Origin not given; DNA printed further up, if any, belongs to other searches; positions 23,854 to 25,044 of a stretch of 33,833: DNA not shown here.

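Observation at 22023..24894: Lower-GC3 island (HNH, secreted protein, LamG/CBM-like protein, repeat protein) inserted between head and neck genes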

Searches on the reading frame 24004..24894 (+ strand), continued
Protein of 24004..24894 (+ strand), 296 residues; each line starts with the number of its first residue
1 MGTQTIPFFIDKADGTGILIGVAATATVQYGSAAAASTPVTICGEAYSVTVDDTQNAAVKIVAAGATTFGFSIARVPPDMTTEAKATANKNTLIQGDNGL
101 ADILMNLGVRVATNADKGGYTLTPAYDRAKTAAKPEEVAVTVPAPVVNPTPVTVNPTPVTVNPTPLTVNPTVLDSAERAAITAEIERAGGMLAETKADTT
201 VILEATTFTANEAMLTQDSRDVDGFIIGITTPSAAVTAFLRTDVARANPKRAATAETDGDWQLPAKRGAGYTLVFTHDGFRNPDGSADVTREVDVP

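Call 111: fold_search(model_id=the predicted structure, library=viral)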
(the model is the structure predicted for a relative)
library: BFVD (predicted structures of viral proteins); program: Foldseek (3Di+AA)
matches with E <= 10: 394; with E <= 0.001: 0
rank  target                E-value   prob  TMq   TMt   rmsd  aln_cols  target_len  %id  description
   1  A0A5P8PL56            1.0e-03  1.00  0.24  0.61   4.4       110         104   14  Carboxypeptidase regulatory-like domain-containing protein [Stenotrophomonas phage Mendera]
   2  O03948                1.1e-03  1.00  0.19  0.19  19.3       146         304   12  (no name in the UniProt tables at hand)
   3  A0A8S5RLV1            4.3e-03  0.82  0.19  0.05  22.4       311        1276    9  Tail protein [virus sp. ctn3M15]
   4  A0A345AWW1            1.1e-02  1.00  0.21  0.11   3.6        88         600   14  (no name in the UniProt tables at hand)
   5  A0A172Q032            1.2e-02  1.00  0.21  0.12  16.0       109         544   18  Bacterial Ig domain-containing protein [Acinetobacter phage vB_AbaM_ME3]
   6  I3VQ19                1.4e-02  0.38  0.19  0.14  25.3       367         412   10  B39.4 [miniopterid betaherpesvirus 1]
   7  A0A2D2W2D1            1.5e-02  0.21  0.16  0.15  24.1       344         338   12  Tail fiber protein [Stenotrophomonas phage vB_SmaS_DLP_5]
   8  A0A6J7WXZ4            1.6e-02  0.14  0.12  0.08  36.4       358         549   14  Uncharacterized protein [uncultured Caudovirales phage]
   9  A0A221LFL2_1          2.0e-02  0.18  0.15  0.05  21.7       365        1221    8  Genome polyprotein [Lothians earthworm picorna-like virus 1]
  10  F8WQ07                2.1e-02  0.12  0.14  0.04  29.2       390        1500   11  (no name in the UniProt tables at hand)
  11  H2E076                2.4e-02  0.16  0.16  0.08  21.5       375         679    8  Polyprotein 2 (Fragment) [uncultured virus]
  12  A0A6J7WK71            3.1e-02  0.44  0.17  0.06  18.9       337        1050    9  Uncharacterized protein [uncultured Caudovirales phage]
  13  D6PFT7                3.9e-02  0.41  0.19  0.16  18.4       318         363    8  (no name in the UniProt tables at hand)
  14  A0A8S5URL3            4.6e-02  0.20  0.18  0.05  32.7       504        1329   12  Uncharacterized protein (Fragment) [Siphoviridae sp. ctg6c78]
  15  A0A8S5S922            4.9e-02  0.21  0.18  0.07  20.0       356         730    9  Tail-collar fiber protein [Caudovirales sp. ctTVN2]
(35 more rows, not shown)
